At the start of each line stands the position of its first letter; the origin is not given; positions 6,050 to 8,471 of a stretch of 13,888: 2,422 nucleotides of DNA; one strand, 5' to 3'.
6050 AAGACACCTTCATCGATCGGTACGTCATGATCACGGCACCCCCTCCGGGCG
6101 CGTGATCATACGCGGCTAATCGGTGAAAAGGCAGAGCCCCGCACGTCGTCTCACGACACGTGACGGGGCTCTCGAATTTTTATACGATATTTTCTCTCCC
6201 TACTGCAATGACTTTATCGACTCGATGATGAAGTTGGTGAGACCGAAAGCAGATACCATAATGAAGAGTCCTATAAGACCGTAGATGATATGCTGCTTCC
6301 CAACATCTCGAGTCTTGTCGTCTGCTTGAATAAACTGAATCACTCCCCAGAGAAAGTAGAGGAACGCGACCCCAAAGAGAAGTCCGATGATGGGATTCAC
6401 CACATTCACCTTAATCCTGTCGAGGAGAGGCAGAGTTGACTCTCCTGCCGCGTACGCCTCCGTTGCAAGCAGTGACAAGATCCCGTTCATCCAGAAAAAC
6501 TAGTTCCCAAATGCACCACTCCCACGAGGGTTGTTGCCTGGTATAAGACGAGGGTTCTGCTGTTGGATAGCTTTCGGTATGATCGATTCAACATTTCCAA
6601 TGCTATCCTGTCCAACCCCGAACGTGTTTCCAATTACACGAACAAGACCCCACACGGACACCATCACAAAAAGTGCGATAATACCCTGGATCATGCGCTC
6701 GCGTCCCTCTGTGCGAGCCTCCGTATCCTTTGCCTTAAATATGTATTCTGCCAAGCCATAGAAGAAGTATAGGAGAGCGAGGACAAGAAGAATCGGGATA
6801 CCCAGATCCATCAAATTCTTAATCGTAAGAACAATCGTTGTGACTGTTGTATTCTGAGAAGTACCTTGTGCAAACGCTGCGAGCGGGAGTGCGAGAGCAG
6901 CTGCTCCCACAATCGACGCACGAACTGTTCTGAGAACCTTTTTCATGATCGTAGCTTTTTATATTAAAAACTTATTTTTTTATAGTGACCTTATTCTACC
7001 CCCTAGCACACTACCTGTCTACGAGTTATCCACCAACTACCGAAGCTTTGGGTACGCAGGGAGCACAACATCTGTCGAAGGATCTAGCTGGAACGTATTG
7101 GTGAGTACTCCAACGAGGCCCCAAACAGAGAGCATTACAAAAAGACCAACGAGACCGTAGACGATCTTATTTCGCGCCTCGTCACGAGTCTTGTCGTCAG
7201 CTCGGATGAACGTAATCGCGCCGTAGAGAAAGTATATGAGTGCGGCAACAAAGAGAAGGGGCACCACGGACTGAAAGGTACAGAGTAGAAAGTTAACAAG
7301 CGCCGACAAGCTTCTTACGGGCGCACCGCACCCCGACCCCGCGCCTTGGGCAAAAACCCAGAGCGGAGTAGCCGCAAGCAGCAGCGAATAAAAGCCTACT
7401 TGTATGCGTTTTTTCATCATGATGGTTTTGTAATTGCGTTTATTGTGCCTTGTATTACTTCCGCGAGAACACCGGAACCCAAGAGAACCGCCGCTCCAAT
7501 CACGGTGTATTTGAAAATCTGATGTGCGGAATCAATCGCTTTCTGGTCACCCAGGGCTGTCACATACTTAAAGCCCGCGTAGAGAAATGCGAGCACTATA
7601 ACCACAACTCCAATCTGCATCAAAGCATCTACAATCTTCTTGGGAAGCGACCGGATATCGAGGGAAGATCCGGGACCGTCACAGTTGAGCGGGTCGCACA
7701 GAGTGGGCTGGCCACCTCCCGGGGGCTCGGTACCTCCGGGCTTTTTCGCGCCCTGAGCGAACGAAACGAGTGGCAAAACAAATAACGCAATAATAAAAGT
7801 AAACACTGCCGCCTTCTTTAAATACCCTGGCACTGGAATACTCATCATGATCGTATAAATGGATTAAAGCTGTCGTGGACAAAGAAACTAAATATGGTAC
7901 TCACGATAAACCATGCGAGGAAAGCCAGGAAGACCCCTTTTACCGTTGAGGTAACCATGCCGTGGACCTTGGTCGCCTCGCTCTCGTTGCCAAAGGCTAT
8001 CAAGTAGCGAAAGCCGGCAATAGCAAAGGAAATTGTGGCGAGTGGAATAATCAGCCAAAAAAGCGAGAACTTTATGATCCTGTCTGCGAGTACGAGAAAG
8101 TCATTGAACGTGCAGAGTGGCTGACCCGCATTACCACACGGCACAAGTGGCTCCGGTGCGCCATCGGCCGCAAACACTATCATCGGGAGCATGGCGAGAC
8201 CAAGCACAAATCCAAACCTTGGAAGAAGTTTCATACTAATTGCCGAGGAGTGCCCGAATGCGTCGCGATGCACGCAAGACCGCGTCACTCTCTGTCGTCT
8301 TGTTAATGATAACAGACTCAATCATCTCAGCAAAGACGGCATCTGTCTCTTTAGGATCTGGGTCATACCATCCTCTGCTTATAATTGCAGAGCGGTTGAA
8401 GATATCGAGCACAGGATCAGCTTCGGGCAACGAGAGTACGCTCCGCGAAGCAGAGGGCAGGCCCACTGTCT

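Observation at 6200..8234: Diversified pilin-like paralogs fall into two subgroups with lineage-specific Cys pairs and a lower GC than their neighbours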

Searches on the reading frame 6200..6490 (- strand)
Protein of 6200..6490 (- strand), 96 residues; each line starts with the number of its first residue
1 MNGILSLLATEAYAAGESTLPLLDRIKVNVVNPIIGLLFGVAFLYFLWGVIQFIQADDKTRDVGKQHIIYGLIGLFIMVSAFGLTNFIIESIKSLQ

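Call 3: search_protein_families(library=pfam, proteins=[window:6200-6490:-], max_evalue=0.1)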
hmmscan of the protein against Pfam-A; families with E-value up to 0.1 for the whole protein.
window:6200-6490:- (96 aa): 2 families
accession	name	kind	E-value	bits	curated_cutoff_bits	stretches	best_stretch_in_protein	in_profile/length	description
PF18895.5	T4SS_pilin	-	2.5e-09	37.5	26.6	1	29-88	11-71/71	Type IV secretion system pilin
PF20556.3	DUF6768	-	0.03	14.4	27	1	28-88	40-95/123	Family of unknown function (DUF6768)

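Call 5: search_protein_families(library=ncbifam, proteins=[window:6200-6490:-], max_evalue=0.01)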
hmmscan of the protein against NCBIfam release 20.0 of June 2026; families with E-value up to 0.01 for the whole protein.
window:6200-6490:- (96 aa): 2 families
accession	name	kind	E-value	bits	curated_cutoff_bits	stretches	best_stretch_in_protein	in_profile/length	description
NF045849.1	ICE_MMCAP2_0565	equivalog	1.7e-05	24.4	40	1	31-91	17-79/80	Mbov_0395 family pilin-like conjugal transfer protein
NF052277.1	lmo0954_fam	equivalog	0.0026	18.3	40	1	29-81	19-67/89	lmo0954 family membrane protein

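Call 29: search_solved_structures(query=A1, max_evalue=10, show_alignments=2)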
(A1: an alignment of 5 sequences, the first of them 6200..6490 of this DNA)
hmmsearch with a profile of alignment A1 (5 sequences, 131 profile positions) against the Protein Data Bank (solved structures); distinct sequences matched with E-value up to 10: 8.
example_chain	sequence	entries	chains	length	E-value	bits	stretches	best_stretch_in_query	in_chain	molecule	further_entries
6dlz_A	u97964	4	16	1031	0.74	13.1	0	51-113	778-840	Glutamate receptor 2,Voltage-dependent calcium channel gamma-2 subunit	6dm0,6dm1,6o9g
9e9d_A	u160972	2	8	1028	0.74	13.1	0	51-113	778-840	Isoform Flip of Glutamate receptor 2,Voltage-dependent calcium channel gamma-2 subunit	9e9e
7tnj_A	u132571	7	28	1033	0.74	13.1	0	51-113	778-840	Isoform Flip of Glutamate receptor 2,Voltage-dependent calcium channel gamma-3 subunit chi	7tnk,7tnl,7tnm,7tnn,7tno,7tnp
5weo_A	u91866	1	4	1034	0.74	13.1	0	51-113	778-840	Glutamate receptor 2,Voltage-dependent calcium channel gamma-2 subunit chimera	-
5kbs_A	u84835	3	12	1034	0.85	12.9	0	52-113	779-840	Glutamate receptor 2,Voltage-dependent calcium channel gamma-2 subunit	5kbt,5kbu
9ejc_E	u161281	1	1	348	2.3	11.5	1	50-106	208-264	viral G-protein coupled receptor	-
8w1a_A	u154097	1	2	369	2.8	11.3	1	50-106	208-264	viral G-protein coupled receptor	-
8pg0_A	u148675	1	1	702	3.3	11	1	49-121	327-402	Solute carrier organic anion transporter family member 1B3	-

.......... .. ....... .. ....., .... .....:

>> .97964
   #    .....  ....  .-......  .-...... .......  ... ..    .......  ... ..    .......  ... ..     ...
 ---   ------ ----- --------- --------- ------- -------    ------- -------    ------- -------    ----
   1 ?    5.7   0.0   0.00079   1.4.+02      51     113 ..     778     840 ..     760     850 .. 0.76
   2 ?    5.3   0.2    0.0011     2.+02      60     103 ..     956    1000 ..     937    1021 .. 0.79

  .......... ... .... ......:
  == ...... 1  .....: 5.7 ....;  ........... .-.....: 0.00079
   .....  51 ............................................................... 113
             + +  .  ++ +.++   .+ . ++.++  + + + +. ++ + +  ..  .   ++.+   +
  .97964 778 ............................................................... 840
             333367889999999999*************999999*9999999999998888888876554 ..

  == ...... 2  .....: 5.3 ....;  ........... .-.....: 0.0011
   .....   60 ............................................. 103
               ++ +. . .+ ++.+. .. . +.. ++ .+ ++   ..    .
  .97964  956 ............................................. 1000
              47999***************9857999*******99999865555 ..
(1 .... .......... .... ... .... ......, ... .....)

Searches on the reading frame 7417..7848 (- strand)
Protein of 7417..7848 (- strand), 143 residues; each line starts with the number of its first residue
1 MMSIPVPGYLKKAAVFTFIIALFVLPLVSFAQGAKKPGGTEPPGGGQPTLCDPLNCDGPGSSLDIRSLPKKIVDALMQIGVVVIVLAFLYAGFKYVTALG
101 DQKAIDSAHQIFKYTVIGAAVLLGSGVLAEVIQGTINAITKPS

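Call 3: search_protein_families(library=pfam, proteins=[window:7417-7848:-], max_evalue=0.1)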
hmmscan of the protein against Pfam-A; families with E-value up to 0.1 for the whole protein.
window:7417-7848:- (143 aa): 4 families
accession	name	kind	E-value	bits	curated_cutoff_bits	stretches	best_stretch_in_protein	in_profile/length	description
PF18895.5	T4SS_pilin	-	4.2e-07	30.4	26.6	1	71-129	11-64/71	Type IV secretion system pilin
PF04956.18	TrbC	-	3.6e-05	24.3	27.9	1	63-129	35-95/98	TrbC/VIRB2 pilin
PF19607.4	DUF6112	-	0.0062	16.8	25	1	70-127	17-75/88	Family of unknown function (DUF6112)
PF11188.13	DUF2975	-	0.0091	16.4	27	1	70-133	53-113/130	Protein of unknown function (DUF2975)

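Call 5: search_protein_families(library=ncbifam, proteins=[window:7417-7848:-], max_evalue=0.01)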
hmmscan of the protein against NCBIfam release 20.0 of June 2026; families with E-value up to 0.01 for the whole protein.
window:7417-7848:- (143 aa): 0 families

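Call 51: search_solved_structures(query=A4, max_evalue=10, show_alignments=1)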
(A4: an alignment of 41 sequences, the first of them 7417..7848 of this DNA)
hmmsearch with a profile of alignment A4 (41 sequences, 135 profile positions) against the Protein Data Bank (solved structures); distinct sequences matched with E-value up to 10: 1.
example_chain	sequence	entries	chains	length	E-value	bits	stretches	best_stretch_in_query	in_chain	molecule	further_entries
7rmx_A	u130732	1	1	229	0.66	13.1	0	63-99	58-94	Tunable symmetric protein, D_3_212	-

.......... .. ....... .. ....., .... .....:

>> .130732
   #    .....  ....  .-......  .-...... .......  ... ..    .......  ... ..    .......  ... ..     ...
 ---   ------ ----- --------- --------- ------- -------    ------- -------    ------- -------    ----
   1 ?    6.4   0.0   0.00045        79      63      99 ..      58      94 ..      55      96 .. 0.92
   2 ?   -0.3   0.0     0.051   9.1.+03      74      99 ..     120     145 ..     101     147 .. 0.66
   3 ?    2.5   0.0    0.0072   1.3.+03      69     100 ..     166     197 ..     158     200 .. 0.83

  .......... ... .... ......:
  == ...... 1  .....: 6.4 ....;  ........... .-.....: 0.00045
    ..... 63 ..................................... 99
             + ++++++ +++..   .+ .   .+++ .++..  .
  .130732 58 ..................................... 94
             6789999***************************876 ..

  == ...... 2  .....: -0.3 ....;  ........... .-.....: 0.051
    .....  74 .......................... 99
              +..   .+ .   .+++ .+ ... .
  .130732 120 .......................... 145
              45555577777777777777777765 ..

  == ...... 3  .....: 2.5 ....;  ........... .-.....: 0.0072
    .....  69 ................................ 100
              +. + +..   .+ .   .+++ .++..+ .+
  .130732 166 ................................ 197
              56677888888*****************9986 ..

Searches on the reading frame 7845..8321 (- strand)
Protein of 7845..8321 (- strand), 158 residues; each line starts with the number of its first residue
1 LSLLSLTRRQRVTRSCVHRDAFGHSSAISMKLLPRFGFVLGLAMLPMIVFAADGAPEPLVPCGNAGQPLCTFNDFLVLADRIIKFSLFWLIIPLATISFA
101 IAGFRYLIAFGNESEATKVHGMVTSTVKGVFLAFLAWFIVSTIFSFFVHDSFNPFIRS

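Call 3: search_protein_families(library=pfam, proteins=[window:7845-8321:-], max_evalue=0.1)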
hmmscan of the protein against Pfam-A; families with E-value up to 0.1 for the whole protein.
window:7845-8321:- (158 aa): 1 family
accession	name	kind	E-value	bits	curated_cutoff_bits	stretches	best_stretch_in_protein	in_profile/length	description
PF18895.5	T4SS_pilin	-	1.4e-06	28.7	26.6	1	87-143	16-71/71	Type IV secretion system pilin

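Call 5: search_protein_families(library=ncbifam, proteins=[window:7845-8234:-], max_evalue=0.01)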
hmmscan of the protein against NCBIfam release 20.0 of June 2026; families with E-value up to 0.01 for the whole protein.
window:7845-8234:- (129 aa): 0 families

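Call 30: find_homologous_proteins(query=window:7845-8234:-, max_evalue=0.001)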
Query window:7845-8234:- (129 aa): 4 proteins with E <= 0.001 among 38 candidates.
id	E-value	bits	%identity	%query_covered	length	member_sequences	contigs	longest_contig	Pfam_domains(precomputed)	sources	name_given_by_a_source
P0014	7.9e-72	257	99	93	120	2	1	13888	PF18895.6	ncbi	-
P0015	1.0e-44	170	64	99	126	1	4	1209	-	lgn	-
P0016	3.5e-34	136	54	98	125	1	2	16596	PF18895.6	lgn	-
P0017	2.1e-28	117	57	75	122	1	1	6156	PF04956.19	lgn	-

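Call 41: predict_structure(alignment_id=A3)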
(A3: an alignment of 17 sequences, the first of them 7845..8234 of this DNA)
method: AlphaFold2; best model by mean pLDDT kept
length: 129 residues; sequences in the alignment: 17
mean_pLDDT: 76.6   pTM: 0.54
mean pLDDT of the five models: 76.6, 74.7, 74.2, 73.6, 73.3
residues with pLDDT >= 90: 27; 70-90: 63; 50-70: 31; < 50: 8
segments of 3 or more residues with pLDDT < 50: 34-39
pLDDT, mean of each block of 10 residues (from residue 1): 78 75 59 47 72 80 88 90 90 91 89 77 56
secondary structure, 60 per line:
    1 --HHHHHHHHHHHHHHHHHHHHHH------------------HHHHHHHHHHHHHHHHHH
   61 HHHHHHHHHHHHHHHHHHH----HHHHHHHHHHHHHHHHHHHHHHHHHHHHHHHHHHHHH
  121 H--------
elements in order: H3-24 H43-79 H84-121

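Call 54: search_protein_families(library=pfam, alignment_id=A5, max_evalue=0.01)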
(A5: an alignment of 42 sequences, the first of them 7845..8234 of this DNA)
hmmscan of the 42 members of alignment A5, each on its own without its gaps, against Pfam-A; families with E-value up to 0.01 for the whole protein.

A. member 1, window:7845-8234:- (129 aa): 1 family
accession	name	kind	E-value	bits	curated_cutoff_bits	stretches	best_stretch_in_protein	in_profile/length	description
PF18895.5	T4SS_pilin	-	9e-07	29.3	26.6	1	58-114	16-71/71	Type IV secretion system pilin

B. families by the number of members that match (of 42 scanned): 6 families
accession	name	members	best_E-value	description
PF18895.5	T4SS_pilin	36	1.5e-11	Type IV secretion system pilin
PF04956.18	TrbC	10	1.7e-07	TrbC/VIRB2 pilin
PF04893.22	Yip1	3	6.9e-05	Yip1 domain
PF07884.19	VKOR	1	0.0021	Vitamin K epoxide reductase family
PF02728.21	Cu_amine_oxidN3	1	0.0064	Copper amine oxidase, N3 domain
PF11070.13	DUF2871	1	0.0076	Protein of unknown function (DUF2871)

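Call 77: search_protein_representatives(alignment_id=A6)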
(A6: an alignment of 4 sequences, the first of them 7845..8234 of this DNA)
Query: 4 sequences, 125 profile positions. Proteins with E-value up to 0.001 (for the whole library): 7751; up to 1e-10: 1210; up to 1e-30: 2. The best 150 are listed.
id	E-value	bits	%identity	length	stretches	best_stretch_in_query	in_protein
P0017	2.1e-55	202.4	-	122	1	1-125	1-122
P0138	5.4e-42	159.1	-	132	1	6-124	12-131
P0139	1.7e-27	112.2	-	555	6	9-112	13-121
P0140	3.9e-25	104.6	-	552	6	8-114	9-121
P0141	7.0e-24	100.6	-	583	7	46-110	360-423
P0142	2.8e-23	98.6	-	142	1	25-122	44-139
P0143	1.4e-22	96.4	-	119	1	6-116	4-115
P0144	1.7e-22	96.1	-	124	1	6-117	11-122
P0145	2.9e-22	95.3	-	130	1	7-123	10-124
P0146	2.9e-22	95.3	-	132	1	8-114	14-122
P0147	5.0e-22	94.6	-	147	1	9-123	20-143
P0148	6.3e-22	94.2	-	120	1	9-124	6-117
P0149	6.6e-22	94.2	-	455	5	8-115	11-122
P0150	1.3e-21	93.2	-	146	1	7-121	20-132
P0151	3.0e-21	92.1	-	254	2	10-116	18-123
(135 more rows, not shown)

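Call 81: find_encoding_contigs(protein=P0139, flank=8000, max_places=1)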
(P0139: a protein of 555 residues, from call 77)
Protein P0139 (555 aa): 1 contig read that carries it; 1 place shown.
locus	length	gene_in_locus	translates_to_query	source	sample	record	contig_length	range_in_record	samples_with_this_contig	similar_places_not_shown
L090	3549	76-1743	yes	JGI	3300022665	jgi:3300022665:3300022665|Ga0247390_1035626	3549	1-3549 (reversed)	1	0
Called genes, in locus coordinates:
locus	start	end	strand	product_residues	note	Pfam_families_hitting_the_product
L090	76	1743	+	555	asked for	PF02322:Cyt_bd_oxida_II (faint), PF18895:T4SS_pilin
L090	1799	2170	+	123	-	PF18895:T4SS_pilin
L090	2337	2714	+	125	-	PF18895:T4SS_pilin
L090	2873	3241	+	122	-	PF18895:T4SS_pilin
